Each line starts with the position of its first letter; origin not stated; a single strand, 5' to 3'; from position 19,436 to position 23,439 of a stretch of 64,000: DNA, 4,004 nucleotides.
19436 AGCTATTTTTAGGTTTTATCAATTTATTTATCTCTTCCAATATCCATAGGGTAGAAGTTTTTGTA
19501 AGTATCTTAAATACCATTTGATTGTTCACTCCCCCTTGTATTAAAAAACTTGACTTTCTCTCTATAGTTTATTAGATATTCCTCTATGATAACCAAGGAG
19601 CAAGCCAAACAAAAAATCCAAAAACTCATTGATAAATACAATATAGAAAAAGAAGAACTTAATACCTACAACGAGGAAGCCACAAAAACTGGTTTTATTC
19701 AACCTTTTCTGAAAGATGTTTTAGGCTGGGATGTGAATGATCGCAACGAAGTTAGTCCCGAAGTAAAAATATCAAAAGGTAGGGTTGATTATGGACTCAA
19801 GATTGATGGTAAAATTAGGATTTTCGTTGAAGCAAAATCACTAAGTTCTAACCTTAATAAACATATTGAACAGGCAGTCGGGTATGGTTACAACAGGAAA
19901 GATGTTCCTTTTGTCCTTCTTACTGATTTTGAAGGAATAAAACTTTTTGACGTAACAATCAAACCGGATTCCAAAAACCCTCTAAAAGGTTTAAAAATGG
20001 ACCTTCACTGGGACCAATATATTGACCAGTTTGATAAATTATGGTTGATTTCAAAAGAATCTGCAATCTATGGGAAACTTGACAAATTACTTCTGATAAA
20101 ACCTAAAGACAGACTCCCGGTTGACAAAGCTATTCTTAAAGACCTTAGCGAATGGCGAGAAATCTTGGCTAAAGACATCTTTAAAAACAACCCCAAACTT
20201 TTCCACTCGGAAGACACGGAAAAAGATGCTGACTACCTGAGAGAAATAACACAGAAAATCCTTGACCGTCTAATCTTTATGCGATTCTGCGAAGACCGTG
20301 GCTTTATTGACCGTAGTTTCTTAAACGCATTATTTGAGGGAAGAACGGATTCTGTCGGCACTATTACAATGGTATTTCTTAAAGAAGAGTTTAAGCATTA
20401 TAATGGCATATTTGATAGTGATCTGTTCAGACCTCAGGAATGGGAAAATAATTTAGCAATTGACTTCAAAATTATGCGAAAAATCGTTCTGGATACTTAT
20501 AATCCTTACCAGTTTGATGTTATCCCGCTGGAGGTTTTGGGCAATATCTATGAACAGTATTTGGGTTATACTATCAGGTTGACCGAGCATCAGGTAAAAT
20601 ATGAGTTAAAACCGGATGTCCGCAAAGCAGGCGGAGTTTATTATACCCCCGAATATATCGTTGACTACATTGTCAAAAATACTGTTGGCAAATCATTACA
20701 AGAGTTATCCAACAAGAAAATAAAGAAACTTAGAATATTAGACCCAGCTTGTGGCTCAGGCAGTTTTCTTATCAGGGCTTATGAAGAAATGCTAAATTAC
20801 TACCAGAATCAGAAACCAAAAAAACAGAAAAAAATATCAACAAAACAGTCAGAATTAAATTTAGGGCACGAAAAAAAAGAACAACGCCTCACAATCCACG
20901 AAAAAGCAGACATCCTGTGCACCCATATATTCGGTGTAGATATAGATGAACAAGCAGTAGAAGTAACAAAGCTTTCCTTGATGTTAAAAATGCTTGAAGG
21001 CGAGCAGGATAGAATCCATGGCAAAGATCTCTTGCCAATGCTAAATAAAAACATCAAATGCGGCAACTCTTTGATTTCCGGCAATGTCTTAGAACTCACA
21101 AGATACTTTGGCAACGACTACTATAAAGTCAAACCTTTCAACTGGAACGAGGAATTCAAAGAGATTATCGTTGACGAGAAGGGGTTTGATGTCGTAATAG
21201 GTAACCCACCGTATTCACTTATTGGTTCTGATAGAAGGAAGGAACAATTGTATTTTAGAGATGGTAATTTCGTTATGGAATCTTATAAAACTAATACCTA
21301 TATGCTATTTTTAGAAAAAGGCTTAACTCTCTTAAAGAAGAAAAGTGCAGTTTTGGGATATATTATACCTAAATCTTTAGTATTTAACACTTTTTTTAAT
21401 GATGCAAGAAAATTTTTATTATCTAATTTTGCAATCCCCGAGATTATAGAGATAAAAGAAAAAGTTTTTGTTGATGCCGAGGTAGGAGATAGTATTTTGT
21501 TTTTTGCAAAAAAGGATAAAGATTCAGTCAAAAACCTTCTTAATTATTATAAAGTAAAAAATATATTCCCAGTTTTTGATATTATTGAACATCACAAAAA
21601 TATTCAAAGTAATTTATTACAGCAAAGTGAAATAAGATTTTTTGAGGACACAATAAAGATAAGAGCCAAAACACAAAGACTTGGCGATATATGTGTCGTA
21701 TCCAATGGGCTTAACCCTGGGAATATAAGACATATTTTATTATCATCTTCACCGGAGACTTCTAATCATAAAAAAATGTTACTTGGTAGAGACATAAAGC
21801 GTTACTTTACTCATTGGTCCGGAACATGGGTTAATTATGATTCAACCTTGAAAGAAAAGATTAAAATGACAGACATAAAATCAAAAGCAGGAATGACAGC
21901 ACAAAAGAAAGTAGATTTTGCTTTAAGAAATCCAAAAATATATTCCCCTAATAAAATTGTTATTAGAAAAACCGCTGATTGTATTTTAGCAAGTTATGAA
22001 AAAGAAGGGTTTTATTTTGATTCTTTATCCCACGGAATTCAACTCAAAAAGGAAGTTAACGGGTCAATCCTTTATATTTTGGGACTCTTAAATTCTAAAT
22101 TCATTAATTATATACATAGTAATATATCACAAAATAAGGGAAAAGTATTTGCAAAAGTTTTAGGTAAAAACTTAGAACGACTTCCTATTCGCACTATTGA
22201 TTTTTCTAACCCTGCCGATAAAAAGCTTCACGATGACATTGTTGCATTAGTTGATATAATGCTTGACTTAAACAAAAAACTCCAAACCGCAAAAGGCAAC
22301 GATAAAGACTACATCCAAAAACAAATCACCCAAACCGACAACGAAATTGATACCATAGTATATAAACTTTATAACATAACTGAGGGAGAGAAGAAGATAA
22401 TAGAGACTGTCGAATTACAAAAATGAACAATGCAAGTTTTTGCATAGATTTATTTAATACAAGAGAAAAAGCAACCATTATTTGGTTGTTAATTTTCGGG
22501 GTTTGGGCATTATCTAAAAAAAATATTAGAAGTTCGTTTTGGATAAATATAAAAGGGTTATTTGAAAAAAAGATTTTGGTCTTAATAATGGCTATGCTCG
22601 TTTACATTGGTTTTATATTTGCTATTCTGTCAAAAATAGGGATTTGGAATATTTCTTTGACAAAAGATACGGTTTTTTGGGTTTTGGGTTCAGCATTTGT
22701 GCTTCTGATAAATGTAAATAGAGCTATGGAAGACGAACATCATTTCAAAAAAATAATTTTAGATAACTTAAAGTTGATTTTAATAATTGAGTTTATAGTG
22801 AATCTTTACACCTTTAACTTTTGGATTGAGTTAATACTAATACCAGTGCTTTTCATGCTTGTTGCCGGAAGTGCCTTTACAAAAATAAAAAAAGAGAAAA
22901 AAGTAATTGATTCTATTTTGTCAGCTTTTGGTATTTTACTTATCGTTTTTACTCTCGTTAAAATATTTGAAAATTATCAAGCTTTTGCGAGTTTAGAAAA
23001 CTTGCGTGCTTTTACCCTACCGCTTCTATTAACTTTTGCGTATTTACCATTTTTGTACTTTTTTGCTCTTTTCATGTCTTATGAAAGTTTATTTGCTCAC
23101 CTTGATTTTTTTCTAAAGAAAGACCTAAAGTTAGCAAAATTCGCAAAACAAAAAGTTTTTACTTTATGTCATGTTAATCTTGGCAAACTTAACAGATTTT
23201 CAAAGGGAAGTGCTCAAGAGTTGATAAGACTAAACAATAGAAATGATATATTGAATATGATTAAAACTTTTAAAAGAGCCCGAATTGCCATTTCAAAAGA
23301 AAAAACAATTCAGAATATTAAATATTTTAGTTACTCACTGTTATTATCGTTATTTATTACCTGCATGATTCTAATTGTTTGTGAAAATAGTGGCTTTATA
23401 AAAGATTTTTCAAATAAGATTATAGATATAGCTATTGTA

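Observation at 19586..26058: MmeI-like Type IIL RM enzyme translationally coupled to a membrane-anchored KAP NTPase with C-terminal LamG/ConA-like domain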

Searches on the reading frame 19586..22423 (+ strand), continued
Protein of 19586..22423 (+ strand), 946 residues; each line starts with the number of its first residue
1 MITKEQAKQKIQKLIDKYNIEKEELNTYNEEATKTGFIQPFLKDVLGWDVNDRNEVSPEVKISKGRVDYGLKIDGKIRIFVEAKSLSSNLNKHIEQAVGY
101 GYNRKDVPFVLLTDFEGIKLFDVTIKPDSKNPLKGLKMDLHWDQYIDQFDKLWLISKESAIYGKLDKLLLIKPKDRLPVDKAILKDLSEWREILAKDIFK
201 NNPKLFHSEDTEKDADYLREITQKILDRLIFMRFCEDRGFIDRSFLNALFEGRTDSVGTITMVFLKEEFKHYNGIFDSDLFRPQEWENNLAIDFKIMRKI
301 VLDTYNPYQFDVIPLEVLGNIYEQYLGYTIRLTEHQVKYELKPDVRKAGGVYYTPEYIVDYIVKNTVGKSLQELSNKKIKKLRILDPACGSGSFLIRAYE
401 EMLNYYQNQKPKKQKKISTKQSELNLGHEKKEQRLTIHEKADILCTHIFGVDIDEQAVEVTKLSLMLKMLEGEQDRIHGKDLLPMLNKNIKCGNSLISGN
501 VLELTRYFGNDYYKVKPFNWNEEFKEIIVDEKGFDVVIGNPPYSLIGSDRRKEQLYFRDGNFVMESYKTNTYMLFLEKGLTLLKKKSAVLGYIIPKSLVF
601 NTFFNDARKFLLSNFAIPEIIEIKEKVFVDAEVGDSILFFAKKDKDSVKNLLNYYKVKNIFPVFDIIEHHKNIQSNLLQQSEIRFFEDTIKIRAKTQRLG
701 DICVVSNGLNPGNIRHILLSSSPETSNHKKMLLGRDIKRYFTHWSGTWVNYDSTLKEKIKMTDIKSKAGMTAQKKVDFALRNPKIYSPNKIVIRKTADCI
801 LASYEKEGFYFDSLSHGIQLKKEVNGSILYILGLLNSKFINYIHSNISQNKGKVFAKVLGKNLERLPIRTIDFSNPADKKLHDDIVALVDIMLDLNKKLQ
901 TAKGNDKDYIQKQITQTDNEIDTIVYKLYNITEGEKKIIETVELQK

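Call 86: search_protein_families(library=pfam, alignment_id=A6, max_evalue=0.001)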
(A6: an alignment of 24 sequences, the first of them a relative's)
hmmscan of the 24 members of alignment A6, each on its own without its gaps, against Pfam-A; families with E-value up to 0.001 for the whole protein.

A. member 1, L089:4978-5733:+ (252 aa): 41 families (the best 25 are shown)
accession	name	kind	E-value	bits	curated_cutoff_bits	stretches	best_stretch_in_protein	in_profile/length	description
PF00515.34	TPR_1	-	9.1e-77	250.5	27.8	7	38-70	2-34/34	Tetratricopeptide repeat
PF13181.12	TPR_8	-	3.2e-63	205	25.7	7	38-70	2-34/34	Tetratricopeptide repeat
PF07719.23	TPR_2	-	7.2e-58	188.4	27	6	38-70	2-34/34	Tetratricopeptide repeat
PF13431.12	TPR_17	-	1.1e-56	184.8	24.4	5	59-91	1-33/34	Tetratricopeptide repeat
PF13414.12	TPR_11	-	4.2e-55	183.6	26.8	6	118-154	6-42/42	TPR repeat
PF13432.12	TPR_16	-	1.5e-45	153.6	32.7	4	47-102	7-62/65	Tetratricopeptide repeat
PF13424.12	TPR_12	-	2.8e-35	120.8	30.1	4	72-136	4-75/77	Tetratricopeptide repeat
PF13428.12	TPR_14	-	5.1e-34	113.7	23.5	1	46-77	10-41/44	Tetratricopeptide repeat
PF01239.28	PPTA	-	1.7e-33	112.6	29.5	2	53-83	1-31/32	Protein prenyltransferase alpha subunit repeat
PF14559.12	TPR_19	-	8.7e-27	93.7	25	2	51-107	5-61/68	Tetratricopeptide repeat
PF13371.12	TPR_9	-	4.4e-26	91.1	35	3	49-105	7-63/73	Tetratricopeptide repeat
PF13174.12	TPR_6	-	8.8e-24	82.9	26.3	1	38-69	1-32/33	Tetratricopeptide repeat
PF13374.12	TPR_10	-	5.8e-22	77.4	27.5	0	44-66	9-31/42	Tetratricopeptide repeat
PF23914.1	TPR_CcmH_CycH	-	2.4e-19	70.2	42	0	68-165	47-146/158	Cytochrome c-type biogenesis protein H TPR domain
PF13176.12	TPR_7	-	1.3e-15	56.5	27.9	0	39-67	1-29/36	Tetratricopeptide repeat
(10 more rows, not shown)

B. families by the number of members that match (of 24 scanned): 70 families (the first 25 are shown)
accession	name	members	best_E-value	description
PF13175.12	AAA_15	2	6.6e-56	AAA ATPase domain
PF13304.12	AAA_21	2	1.4e-33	AAA domain, putative AbiEii toxin, Type IV TA system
PF11398.14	DUF2813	2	9.6e-12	Protein of unknown function (DUF2813)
PF00515.34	TPR_1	1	9.1e-77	Tetratricopeptide repeat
PF13181.12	TPR_8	1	3.2e-63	Tetratricopeptide repeat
PF10083.14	DUF2321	1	5.4e-60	Uncharacterized protein conserved in bacteria (DUF2321)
PF07719.23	TPR_2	1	7.2e-58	Tetratricopeptide repeat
PF13431.12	TPR_17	1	1.1e-56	Tetratricopeptide repeat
PF13414.12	TPR_11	1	4.2e-55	TPR repeat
PF13432.12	TPR_16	1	1.5e-45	Tetratricopeptide repeat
PF01048.26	PNP_UDP_1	1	1e-44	Phosphorylase superfamily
PF13424.12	TPR_12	1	2.8e-35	Tetratricopeptide repeat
PF13428.12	TPR_14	1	5.1e-34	Tetratricopeptide repeat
PF01239.28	PPTA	1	1.7e-33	Protein prenyltransferase alpha subunit repeat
PF13635.12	DUF4143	1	6.4e-31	Domain of unknown function (DUF4143)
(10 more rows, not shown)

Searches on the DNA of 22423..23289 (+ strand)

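Call 69: search_dna_similar(query=L150:8031-9311:+, collection=ecoli_genomes, mode=distant, max_rows=10)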
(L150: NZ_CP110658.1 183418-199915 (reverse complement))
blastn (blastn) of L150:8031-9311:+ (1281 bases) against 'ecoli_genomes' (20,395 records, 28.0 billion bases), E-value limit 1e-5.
No match.
